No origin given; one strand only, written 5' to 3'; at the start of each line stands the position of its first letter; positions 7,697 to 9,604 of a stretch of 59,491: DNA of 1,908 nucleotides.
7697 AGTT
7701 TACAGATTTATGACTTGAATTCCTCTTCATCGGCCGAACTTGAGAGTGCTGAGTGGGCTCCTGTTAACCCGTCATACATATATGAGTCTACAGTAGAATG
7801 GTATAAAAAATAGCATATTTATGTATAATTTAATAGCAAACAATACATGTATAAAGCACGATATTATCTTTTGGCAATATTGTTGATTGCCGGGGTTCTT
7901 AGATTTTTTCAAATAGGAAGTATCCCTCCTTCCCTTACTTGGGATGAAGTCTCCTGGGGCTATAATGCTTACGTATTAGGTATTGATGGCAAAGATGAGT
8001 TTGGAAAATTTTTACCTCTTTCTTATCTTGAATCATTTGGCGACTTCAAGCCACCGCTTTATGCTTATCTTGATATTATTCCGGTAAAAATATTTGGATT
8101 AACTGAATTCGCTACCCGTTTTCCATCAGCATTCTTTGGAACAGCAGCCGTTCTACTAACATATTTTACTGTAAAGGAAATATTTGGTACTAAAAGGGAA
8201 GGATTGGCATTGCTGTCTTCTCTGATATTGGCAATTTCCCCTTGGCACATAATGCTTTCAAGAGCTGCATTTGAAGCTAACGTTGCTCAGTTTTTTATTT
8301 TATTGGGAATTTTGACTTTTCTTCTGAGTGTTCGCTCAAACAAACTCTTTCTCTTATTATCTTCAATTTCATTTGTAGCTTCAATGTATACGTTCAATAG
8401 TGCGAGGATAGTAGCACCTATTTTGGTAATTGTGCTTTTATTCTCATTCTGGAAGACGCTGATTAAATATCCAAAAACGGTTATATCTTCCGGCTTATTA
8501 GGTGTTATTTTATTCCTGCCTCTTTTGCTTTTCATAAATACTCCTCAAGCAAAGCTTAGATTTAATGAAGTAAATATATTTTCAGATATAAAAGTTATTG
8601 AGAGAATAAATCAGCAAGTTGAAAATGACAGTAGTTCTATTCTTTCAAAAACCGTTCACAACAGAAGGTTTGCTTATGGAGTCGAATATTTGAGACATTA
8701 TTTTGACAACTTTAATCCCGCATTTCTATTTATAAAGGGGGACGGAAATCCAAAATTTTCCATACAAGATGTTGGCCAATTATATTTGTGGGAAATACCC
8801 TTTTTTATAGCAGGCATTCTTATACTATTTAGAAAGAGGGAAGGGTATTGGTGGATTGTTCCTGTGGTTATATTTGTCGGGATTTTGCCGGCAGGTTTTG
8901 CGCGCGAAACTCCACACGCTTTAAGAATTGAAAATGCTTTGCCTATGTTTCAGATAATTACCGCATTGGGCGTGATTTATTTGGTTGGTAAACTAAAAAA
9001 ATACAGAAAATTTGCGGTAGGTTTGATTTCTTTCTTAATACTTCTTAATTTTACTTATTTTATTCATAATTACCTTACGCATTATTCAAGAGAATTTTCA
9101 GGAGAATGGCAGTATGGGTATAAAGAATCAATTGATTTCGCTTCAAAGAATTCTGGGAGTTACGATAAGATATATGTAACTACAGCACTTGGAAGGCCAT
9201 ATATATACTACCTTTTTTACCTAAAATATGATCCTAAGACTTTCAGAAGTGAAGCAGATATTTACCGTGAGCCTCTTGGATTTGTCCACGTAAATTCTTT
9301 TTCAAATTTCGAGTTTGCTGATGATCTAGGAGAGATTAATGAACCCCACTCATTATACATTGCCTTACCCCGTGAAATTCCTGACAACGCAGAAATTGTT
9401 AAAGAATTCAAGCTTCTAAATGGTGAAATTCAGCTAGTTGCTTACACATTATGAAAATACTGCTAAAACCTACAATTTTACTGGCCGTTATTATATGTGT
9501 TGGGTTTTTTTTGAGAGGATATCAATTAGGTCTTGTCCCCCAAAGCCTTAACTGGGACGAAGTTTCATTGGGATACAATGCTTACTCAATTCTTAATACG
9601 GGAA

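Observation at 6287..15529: Six consecutive polytopic GT-C paralogues in two interleaved subfamilies (order X-A-A-X-X-A)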

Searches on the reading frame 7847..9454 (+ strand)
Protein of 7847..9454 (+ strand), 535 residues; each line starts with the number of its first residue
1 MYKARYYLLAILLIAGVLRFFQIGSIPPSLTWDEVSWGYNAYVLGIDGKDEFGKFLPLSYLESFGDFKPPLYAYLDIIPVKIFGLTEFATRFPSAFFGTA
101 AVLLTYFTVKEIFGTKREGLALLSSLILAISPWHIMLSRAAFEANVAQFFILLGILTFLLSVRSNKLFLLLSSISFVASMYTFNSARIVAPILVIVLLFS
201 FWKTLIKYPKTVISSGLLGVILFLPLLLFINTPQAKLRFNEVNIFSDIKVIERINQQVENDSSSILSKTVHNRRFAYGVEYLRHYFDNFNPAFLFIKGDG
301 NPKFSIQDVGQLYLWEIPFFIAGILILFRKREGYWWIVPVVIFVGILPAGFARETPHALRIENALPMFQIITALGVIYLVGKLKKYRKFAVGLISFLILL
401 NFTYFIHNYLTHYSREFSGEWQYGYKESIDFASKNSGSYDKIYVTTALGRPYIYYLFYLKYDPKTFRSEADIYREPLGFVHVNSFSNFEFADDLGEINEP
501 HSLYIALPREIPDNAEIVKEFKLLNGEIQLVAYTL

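Call 5: search_protein_families(library=pfam, proteins=[window:7847-9454:+], max_evalue=0.01)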
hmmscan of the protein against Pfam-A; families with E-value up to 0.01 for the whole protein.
window:7847-9454:+ (535 aa): 3 families
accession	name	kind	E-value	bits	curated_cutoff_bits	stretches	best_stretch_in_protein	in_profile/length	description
PF02366.24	PMT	-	8e-12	45.7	22.7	1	11-232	2-236/245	Dolichyl-phosphate-mannose-protein mannosyltransferase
PF13231.12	PMT_2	-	1.4e-11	45.3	26.1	1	68-228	2-159/160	Dolichyl-phosphate-mannose-protein mannosyltransferase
PF14264.12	Glucos_trans_II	-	2.5e-06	27.3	30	1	92-240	47-196/317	Glucosyl transferase GtrII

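Call 11: find_encoding_contigs(protein=window:7847-9454:+, flank=10000, max_places=6)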
Protein window:7847-9454:+ (535 aa): 1 contig read that carries it; 1 place shown.
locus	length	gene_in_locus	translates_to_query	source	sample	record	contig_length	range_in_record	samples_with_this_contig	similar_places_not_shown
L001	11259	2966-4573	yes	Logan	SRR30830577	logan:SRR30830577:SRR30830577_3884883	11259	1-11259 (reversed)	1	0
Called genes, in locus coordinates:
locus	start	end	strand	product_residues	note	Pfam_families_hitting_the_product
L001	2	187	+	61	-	?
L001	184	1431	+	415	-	-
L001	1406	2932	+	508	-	-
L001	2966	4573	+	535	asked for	PF02366:PMT, PF13231:PMT_2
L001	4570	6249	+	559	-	-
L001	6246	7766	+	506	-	-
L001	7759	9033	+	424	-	PF13231:PMT_2 (weak)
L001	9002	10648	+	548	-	PF13231:PMT_2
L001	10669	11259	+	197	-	?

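Call 12: search_solved_structures(query=window:7847-9454:+, max_evalue=1, show_alignments=2)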
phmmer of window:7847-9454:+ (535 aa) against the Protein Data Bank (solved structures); distinct sequences matched with E-value up to 1: 0.

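Call 13: find_homologous_proteins(query=window:7847-9454:+, max_evalue=0.00001)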
Query window:7847-9454:+ (535 aa): 4137 proteins with E <= 0.00001 among 8000 candidates; the best 120 are listed.
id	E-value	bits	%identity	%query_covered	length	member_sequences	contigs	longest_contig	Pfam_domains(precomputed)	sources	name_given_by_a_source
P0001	0.0e+0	1186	100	100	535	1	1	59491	PF02366.25,PF13231.13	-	-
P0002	1.8e-249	847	69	99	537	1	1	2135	PF02366.25,PF13231.13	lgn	-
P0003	3.0e-236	804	67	100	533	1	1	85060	PF02366.25,PF13231.13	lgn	-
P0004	3.7e-236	803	66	99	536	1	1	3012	PF02366.25,PF13231.13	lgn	-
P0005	3.2e-235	800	66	99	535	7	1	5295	PF02366.25,PF13231.13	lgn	-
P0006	1.6e-234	798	65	100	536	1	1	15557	PF02366.25,PF13231.13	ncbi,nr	ncbi:MAG: glycosyltransferase family 39 protein [Candidatus Levybacteria bacterium]|nr:glycosyltrans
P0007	3.5e-234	797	66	95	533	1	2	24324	PF02366.25,PF13231.13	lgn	-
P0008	3.2e-233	794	65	100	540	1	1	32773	PF02366.25,PF13231.13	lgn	-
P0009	8.1e-233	792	66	100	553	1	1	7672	PF02366.25,PF13231.13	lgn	-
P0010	2.9e-232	790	64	100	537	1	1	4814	PF02366.25,PF13231.13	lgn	-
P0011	4.5e-232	790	66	99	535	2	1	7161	PF02366.25,PF13231.13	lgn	-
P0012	1.1e-231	789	65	100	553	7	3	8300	PF02366.25,PF13231.13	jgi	jgi:4-amino-4-deoxy-L-arabinose transferase-like glycosyltransferase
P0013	8.8e-231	785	64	100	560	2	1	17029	PF02366.25,PF13231.13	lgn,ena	-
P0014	2.2e-230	784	63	100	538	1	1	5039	PF02366.25,PF13231.13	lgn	-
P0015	1.8e-229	781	66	99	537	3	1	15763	PF02366.25,PF13231.13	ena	-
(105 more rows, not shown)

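Call 15: find_related_loci(query=window:7847-9454:+, collection=genome_contigs, flank=10000)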
Query window:7847-9454:+ (535 aa) in genome_contigs; peptide patterns used: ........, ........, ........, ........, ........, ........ (x = any residue, [..] = any of these).
175 stretches matched a pattern; 102 encode a relative of the query (tblastn E <= 1e-3); the best 80 are kept; 79 distinct loci.
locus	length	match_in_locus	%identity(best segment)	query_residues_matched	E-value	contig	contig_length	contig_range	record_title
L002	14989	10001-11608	65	1-535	0e+0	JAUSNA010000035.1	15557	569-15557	MAG: Candidatus Levyibacteriota bacterium isolate E19_metabat.bin.104 E19_k141_432681, whole genome shotgun sequence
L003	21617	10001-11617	63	1-534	0e+0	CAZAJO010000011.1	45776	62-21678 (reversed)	MAG TPA_asm: uncultured Gammaproteobacteria bacterium isolate SRP342105_co1_429 genome assembly, contig: NODE_983_length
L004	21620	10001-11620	64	1-535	0e+0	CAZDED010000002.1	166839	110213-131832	MAG TPA_asm: uncultured Gammaproteobacteria bacterium isolate SRP278252_co2_138 genome assembly, contig: NODE_100_length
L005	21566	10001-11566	60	15-535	0e+0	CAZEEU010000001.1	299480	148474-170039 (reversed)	MAG TPA_asm: uncultured Gammaproteobacteria bacterium isolate SRP286056_co1_676 genome assembly, contig: NODE_11_length_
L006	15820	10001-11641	59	1-535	0e+0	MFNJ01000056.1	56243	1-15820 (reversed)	MAG: Candidatus Levybacteria bacterium RIFCSPHIGHO2_01_FULL_36_15 rifcsphigho2_01_scaffold_899, whole genome shotgun seq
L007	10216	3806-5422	57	3-535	0e+0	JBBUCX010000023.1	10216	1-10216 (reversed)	MAG: Patescibacteria group bacterium isolate H51-bin115_1 H51_bin115_1_000000000023, whole genome shotgun sequence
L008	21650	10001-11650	58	15-535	0e+0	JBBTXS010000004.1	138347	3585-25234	MAG: Patescibacteria group bacterium isolate H51-bin091_1 H51_bin091_1_000000000004, whole genome shotgun sequence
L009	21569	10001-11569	60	19-535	0e+0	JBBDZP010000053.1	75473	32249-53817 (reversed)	MAG: Candidatus Levyibacteriota bacterium isolate LejiaD_39_46 Lejia_D_659_length_75473_cov_28, whole genome shotgun seq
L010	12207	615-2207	58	8-534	0e+0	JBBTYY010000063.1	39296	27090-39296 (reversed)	MAG: Patescibacteria group bacterium isolate H52-bin050_1 H52_bin050_1_000000000063, whole genome shotgun sequence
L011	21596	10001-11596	58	5-534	0e+0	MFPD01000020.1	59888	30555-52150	MAG: Candidatus Levybacteria bacterium RIFCSPLOWO2_02_FULL_37_18 rifcsplowo2_02_scaffold_660, whole genome shotgun seque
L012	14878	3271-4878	59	11-535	0e+0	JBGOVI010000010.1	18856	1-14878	MAG: Patescibacteria group bacterium isolate OBJ_0618_7090110_119 k141_7953747_length_18856_cov_9.9990, whole genome sho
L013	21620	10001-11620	66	1-535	0e+0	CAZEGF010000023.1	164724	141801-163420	MAG TPA_asm: uncultured Gammaproteobacteria bacterium isolate SRP135725_co2_582 genome assembly, contig: k141_448336, wh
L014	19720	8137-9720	59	8-535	0e+0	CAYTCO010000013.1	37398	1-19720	MAG TPA_asm: uncultured Gammaproteobacteria bacterium isolate SRP286056_co1_355 genome assembly, contig: NODE_1162_lengt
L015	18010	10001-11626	56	8-533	0e+0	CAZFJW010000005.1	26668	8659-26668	MAG TPA_asm: uncultured Gammaproteobacteria bacterium isolate SRP342105_co1_31 genome assembly, contig: NODE_2355_length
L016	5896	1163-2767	57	10-535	0e+0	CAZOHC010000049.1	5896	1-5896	MAG TPA_asm: uncultured Gammaproteobacteria bacterium isolate SRP144015_co1_130 genome assembly, contig: NODE_5652_lengt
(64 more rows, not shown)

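Call 18: search_protein_families(library=ncbifam, proteins=[window:7847-9454:+], max_evalue=0.01)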
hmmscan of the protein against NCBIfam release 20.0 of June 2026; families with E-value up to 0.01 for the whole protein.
window:7847-9454:+ (535 aa): 2 families
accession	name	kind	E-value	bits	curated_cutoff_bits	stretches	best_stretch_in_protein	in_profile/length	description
TIGR03663.1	TIGR03663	subfamily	2.3e-06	26.9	126.25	1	8-203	4-184/435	flippase activity-associated protein Agl23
TIGR02896.1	spore_III_AF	equivalog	0.0076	16.6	61.3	0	370-401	16-47/106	stage III sporulation protein AF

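Call 36: predict_structure(alignment_id=A3)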
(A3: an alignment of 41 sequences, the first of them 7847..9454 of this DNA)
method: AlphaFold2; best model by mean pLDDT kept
length: 535 residues; sequences in the alignment: 41
mean_pLDDT: 87.4   pTM: 0.87
mean pLDDT of the five models: 87.4, 86.9, 86.1, 85.8, 85.3
residues with pLDDT >= 90: 296; 70-90: 195; 50-70: 43; < 50: 1
segments of 3 or more residues with pLDDT < 50: none
pLDDT, mean of each block of 10 residues (from residue 1): 84 95 80 90 95 90 78 94 95 94 97 93 95 81 87 97 96 96 87 96 96 97 92 81 77 85 83 82 75 58 55 76 95 95 83 61 86 94 90 89 85 77 86 93 90 94 96 83 94 86 93 92 90 94
secondary structure, 60 per line:
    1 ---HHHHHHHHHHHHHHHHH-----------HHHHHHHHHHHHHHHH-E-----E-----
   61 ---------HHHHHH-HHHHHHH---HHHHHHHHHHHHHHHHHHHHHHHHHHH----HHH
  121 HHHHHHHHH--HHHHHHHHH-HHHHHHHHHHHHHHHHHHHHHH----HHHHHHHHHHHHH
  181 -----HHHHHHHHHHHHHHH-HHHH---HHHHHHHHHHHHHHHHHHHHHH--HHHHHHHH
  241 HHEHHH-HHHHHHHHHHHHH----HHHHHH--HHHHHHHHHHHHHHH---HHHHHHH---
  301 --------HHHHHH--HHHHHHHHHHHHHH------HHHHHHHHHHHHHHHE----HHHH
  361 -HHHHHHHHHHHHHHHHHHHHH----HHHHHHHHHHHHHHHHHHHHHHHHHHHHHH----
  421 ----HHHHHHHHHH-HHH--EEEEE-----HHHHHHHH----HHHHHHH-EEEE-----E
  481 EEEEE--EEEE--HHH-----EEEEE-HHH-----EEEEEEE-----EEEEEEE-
elements in order: H4-20 H32-47 H70-75 H77-83 H87-113 H118-129 H132-140 H142-163 H168-180 H186-200 H202-205 H209-230 H233-242 H248-260 H265-270 H273-287 H291-297 H309-314 H317-330 H337-351 H357-360 H362-382 H387-416 H425-434 E441-445 H451-458 H463-469 E471-474 E480-485 E488-491 E502-506 E516-522 E528-534

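Call 40: fold_search(model_id=the predicted structure, library=pdb)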
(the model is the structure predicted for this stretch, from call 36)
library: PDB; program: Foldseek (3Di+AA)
matches with E <= 10: 190; with E <= 0.001: 27
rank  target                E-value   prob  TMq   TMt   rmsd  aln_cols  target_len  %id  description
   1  7e9s_A                2.9e-07  1.00  0.49  0.32  12.4       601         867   12  Archaeal oligosaccharyltransferase AglB from Archaeoglobus fulgidus in complex with an inhibitory peptide and a dolich (released 2021-09-08)
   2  5ezm                  4.1e-07  1.00  0.53  0.53   9.1       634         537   12  Crystal Structure of ArnT from Cupriavidus metallidurans in the apo state (released 2016-02-17)
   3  8b6l_I                5.1e-07  1.00  0.49  0.40  12.7       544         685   13  Subtomogram average of the human Sec61-TRAP-OSTA-translocon (released 2022-12-07)
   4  9n9j_I                6.1e-07  1.00  0.49  0.40  12.9       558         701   12  Structure of a GRP94 folding intermediate engaged with a CCDC134- and FKBP11-bound secretory translocon (released 2025-11-19)
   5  3wak                  7.6e-07  1.00  0.46  0.30  13.3       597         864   13  Crystal structure of the Archaeoglobus fulgidus oligosaccharyltransferase (O29867_ARCFU) in the apo form (released 2013-10-30)
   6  5gmy_A                1.4e-06  1.00  0.46  0.31  13.7       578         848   14  Crystal structure of the Archaeoglobus fulgidus oligosaccharyltransferase (O29867_ARCFU) tethered with an acceptor pep (released 2017-02-01)
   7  6s7o_A                1.5e-06  1.00  0.48  0.41  12.9       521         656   14  Cryo-EM structure of human oligosaccharyltransferase complex OST-A (released 2019-12-18)
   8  6s7t_A                2.0e-06  1.00  0.52  0.41  12.2       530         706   12  Cryo-EM structure of human oligosaccharyltransferase complex OST-B (released 2019-12-18)
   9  8agc_A                2.1e-06  1.00  0.47  0.38  13.2       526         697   13  Structure of yeast oligosaccharylransferase complex with lipid-linked oligosaccharide and non-acceptor peptide bound (released 2022-12-07)
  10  3waj                  2.8e-06  1.00  0.48  0.34  13.1       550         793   13  Crystal structure of the Archaeoglobus fulgidus oligosaccharyltransferase (O29867_ARCFU) complex with Zn and sulfate (released 2013-10-30)
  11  8pn9_A                2.9e-06  1.00  0.48  0.41  13.1       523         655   14  Structure of human oligosaccharyltransferase OST-A complex bound to NGI-1 (released 2024-05-08)
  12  5f15                  3.3e-06  1.00  0.52  0.52  11.4       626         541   12  Crystal Structure of ArnT from Cupriavidus metallidurans bound to Undecaprenyl phosphate (released 2016-02-17)
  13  8age_A                7.8e-06  1.00  0.50  0.42  10.2       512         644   12  Structure of yeast oligosaccharylransferase complex with acceptor peptide bound (released 2022-12-07)
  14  7oci_F                1.8e-05  1.00  0.50  0.43  11.1       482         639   12  Cryo-EM structure of yeast Ost6p containing oligosaccharyltransferase complex (released 2022-02-16)
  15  6ezn_F                2.2e-05  1.00  0.49  0.41  13.4       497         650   13  Cryo-EM structure of the yeast oligosaccharyltransferase (OST) complex (released 2018-01-17)
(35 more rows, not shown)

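Call 43: search_solved_structures(query=A3, max_evalue=10, show_alignments=3)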
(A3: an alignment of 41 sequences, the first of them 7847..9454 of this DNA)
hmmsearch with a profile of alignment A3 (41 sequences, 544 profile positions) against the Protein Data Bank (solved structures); distinct sequences matched with E-value up to 10: 2.
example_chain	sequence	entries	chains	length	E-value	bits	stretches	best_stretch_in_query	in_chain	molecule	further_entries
5ezm_A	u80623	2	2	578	0.00057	21.9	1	71-235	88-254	4-amino-4-deoxy-L-arabinose transferase or related glycosyltransferases of PMT family | 4-amino-4-deoxy-L-arabinose (L-Ara4N) transferase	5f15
6el2_A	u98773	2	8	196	0.026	16.4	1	378-470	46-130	Transcriptional regulator TetR family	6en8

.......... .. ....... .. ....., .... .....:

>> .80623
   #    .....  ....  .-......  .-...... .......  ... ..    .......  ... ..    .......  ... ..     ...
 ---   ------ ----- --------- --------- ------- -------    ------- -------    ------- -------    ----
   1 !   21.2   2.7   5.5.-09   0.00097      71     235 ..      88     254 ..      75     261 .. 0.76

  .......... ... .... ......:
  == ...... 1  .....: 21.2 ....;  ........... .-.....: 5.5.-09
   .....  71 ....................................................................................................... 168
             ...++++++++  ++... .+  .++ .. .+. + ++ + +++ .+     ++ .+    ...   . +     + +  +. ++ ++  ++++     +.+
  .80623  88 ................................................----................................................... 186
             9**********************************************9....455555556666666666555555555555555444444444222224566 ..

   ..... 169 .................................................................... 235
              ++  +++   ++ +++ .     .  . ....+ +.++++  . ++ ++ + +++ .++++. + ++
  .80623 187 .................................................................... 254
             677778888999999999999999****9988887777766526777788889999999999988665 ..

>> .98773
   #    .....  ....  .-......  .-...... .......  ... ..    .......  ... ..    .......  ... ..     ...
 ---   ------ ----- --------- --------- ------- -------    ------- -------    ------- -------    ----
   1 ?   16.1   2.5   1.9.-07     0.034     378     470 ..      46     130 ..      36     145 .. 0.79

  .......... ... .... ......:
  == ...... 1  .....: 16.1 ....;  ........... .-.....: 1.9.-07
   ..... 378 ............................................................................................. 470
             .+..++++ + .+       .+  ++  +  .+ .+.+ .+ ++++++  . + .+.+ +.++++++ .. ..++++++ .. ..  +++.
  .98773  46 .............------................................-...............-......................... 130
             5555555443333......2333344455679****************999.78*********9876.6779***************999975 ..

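Call 71: search_protein_representatives(protein=window:7847-9454:+)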
Query: 535 residues. Proteins with E-value up to 0.001 (for the whole library): 12454; up to 1e-10: 6853; up to 1e-30: 2772. The best 150 are listed.
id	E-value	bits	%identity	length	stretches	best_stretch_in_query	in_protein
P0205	3.6e-172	590.4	52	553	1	6-534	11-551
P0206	5.5e-152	523.8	51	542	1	5-533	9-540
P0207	1.2e-139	483.0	45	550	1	4-531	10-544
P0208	3.1e-139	481.7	46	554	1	7-533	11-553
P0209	2.9e-125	435.6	43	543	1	5-531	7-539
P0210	1.8e-123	429.7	44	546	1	3-493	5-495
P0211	2.4e-123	429.2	43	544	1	8-527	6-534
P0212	1.1e-122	427.1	43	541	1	7-524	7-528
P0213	1.1e-117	410.5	48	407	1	136-535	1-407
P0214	2.4e-117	409.5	40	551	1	6-530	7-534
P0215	7.0e-117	407.9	42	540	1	7-529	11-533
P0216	1.2e-116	407.1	43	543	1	6-511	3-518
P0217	9.7e-116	404.1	43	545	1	6-491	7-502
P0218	5.2e-115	401.7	39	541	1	3-527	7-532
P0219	4.7e-113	395.3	62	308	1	7-305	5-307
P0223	5.2e-106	372.0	37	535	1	8-533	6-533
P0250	1.1e-89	318.1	34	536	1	1-526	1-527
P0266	5.9e-86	305.9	34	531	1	6-531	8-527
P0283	1.9e-83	297.6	34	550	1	3-527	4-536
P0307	7.9e-81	288.9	33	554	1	5-534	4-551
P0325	7.1e-79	282.5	34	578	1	2-493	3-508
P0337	1.0e-77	278.6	33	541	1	7-473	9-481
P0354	1.4e-76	274.9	34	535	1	6-470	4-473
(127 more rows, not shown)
